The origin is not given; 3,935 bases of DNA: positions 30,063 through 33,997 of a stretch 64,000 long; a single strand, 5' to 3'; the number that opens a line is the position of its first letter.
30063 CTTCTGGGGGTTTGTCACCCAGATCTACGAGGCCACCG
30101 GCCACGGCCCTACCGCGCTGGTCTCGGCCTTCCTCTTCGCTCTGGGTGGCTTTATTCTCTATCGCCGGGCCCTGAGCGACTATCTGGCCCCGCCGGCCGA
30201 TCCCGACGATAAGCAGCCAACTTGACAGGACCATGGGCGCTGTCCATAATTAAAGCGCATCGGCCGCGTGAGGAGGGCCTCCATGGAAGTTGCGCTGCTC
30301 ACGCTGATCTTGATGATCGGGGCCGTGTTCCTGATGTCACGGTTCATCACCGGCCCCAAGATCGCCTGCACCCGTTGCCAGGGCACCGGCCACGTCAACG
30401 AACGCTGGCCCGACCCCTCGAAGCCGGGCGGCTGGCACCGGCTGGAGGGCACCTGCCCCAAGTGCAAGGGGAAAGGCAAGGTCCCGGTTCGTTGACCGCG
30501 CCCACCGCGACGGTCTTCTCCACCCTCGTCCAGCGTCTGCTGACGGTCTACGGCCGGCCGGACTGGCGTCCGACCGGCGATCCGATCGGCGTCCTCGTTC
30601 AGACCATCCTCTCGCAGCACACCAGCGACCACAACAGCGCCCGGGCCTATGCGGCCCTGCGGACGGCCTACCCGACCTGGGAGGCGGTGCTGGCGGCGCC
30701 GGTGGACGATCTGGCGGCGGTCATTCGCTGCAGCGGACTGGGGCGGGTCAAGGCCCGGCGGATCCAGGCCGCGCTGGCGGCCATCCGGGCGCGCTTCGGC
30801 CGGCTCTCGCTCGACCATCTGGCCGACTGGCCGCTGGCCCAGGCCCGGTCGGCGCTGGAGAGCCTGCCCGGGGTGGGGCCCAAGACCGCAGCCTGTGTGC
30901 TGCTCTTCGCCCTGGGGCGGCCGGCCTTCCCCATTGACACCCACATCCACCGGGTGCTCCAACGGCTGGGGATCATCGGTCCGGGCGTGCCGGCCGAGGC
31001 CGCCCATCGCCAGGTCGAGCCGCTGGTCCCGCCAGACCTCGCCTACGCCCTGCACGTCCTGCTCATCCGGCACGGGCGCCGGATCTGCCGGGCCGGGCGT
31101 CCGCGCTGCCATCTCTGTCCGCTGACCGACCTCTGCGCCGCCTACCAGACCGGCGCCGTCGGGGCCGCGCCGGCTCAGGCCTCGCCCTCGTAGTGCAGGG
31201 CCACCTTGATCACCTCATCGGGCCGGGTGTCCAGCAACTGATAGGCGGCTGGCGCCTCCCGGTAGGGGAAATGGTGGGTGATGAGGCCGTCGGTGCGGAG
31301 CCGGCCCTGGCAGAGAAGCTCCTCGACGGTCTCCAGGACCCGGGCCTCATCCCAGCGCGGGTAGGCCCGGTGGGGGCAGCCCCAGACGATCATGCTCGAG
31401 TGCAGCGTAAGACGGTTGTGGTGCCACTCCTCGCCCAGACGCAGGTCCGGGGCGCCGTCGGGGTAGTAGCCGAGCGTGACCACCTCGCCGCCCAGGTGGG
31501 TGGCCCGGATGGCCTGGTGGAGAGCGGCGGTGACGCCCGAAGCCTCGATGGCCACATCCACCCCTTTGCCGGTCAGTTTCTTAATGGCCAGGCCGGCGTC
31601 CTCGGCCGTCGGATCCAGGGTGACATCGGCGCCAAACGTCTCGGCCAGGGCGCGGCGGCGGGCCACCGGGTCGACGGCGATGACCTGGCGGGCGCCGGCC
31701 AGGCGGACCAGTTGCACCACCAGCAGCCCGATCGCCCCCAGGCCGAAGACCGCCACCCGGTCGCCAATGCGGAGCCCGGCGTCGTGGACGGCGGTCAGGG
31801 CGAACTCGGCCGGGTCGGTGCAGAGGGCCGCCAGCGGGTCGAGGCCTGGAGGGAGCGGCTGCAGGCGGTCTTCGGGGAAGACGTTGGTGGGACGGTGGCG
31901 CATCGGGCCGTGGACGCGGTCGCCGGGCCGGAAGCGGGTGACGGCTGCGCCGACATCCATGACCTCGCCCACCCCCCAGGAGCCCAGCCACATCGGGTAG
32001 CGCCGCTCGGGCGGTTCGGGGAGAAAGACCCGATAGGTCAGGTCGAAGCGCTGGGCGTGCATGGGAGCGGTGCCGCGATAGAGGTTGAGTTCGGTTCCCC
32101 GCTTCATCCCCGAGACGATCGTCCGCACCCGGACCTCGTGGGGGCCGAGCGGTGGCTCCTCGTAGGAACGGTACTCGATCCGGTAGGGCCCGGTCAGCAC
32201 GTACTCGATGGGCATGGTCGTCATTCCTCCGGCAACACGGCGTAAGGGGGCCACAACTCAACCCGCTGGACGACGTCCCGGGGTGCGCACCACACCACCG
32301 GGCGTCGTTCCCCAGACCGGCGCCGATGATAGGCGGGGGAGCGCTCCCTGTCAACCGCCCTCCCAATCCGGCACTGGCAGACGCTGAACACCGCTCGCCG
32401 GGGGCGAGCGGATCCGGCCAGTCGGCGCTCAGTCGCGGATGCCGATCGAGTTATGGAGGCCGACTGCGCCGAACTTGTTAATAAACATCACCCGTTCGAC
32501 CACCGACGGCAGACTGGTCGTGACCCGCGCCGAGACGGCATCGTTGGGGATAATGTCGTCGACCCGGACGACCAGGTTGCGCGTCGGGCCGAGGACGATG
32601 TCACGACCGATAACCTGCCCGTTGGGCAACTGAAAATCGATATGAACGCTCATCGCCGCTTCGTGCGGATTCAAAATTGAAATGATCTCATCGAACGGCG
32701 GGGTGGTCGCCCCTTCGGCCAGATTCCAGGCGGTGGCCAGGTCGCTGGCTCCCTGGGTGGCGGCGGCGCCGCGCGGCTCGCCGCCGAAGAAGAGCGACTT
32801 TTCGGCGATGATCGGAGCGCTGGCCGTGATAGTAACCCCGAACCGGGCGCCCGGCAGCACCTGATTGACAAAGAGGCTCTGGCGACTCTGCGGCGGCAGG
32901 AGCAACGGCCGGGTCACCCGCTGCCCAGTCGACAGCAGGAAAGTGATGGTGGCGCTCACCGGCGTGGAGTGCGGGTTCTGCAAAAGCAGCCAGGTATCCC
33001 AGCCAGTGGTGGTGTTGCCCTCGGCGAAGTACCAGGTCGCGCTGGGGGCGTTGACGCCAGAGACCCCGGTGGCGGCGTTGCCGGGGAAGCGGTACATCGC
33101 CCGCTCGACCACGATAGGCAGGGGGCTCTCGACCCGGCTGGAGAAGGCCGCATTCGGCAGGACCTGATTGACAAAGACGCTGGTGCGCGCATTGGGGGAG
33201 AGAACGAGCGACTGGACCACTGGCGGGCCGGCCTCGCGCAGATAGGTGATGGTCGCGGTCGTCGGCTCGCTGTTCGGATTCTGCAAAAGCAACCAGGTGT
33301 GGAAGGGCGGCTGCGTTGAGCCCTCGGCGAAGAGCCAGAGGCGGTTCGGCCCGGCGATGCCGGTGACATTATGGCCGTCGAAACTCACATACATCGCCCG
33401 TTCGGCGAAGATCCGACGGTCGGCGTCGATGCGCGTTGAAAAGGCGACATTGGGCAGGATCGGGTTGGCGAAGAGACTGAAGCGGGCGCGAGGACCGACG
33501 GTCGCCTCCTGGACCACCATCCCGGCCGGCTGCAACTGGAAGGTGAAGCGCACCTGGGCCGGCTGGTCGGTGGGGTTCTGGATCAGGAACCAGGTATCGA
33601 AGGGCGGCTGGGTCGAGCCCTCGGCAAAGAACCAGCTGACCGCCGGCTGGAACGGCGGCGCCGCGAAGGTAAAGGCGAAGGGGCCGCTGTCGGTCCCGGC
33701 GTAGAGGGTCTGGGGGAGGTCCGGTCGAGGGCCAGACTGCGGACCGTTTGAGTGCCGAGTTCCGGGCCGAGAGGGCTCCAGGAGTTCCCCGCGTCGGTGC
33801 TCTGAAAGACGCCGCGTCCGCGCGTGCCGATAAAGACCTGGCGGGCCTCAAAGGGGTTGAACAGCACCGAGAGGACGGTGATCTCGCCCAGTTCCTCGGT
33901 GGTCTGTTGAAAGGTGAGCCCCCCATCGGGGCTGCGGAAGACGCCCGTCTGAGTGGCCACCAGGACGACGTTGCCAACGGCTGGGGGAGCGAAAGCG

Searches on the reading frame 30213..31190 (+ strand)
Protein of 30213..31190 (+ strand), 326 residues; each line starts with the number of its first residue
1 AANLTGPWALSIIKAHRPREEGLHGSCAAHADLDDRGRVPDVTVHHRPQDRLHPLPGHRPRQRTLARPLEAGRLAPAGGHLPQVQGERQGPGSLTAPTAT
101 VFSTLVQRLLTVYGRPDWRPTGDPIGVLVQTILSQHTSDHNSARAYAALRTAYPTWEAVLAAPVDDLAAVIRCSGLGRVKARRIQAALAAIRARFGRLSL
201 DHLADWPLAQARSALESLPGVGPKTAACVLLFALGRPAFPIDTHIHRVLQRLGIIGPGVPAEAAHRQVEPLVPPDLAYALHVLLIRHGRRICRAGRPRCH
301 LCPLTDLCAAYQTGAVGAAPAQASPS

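Call 50: search_protein_families(library=pfam, proteins=[window:30213-31190:+], max_evalue=0.00001)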
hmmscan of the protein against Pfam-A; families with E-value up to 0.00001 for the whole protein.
window:30213-31190:+ (326 aa): 3 families
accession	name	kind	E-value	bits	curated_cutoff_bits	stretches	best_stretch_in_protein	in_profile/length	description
PF00730.31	HhH-GPD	-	2.4e-16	60.4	26.2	1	129-273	1-107/108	HhH-GPD superfamily base excision DNA repair protein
PF14520.12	HHH_5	-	9.4e-07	29.7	27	0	143-188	13-55/57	Helix-hairpin-helix domain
PF00633.29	HHH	-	2.8e-06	27.3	24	0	214-232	12-30/30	Helix-hairpin-helix motif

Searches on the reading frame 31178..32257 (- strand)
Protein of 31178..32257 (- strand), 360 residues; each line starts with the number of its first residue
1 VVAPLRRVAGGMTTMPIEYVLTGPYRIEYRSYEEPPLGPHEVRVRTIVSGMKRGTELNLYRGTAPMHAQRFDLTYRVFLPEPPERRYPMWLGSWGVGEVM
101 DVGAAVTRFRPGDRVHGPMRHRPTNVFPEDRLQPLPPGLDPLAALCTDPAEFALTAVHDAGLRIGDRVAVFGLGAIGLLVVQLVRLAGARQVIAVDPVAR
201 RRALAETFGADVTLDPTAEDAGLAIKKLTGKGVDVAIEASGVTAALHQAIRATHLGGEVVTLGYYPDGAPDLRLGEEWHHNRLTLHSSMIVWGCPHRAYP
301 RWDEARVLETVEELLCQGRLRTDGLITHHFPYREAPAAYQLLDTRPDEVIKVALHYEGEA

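Call 51: search_protein_families(library=pfam, proteins=[window:31178-32257:-], max_evalue=0.00001)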
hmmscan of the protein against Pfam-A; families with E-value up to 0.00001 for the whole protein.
window:31178-32257:- (360 aa): 4 families
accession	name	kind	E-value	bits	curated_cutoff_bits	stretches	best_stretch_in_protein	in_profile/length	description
PF00107.32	ADH_zinc_N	-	6.5e-25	88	31.8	1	175-288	1-112/129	Zinc-binding dehydrogenase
PF16912.11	Glu_dehyd_C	-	9.8e-08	32.2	34.9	1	166-354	32-209/211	Glucose dehydrogenase C-terminus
PF08240.17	ADH_N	-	4.4e-07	30.5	23.5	0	38-116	1-61/104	Alcohol dehydrogenase GroES-like domain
PF13602.12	ADH_zinc_N_2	-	6.5e-06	27.5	27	0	209-344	2-125/134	Zinc-binding dehydrogenase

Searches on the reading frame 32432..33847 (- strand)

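Call 51: search_protein_families(library=pfam, proteins=[window:32432-33847:-], max_evalue=0.00001)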
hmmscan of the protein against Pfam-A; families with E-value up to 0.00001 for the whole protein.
window:32432-33847:- (472 aa): 1 family
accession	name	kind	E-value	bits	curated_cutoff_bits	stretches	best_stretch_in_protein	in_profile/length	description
PF18986.5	DUF5719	-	4.4e-11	42.9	26.2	0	261-335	40-118/319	Family of unknown function (DUF5719)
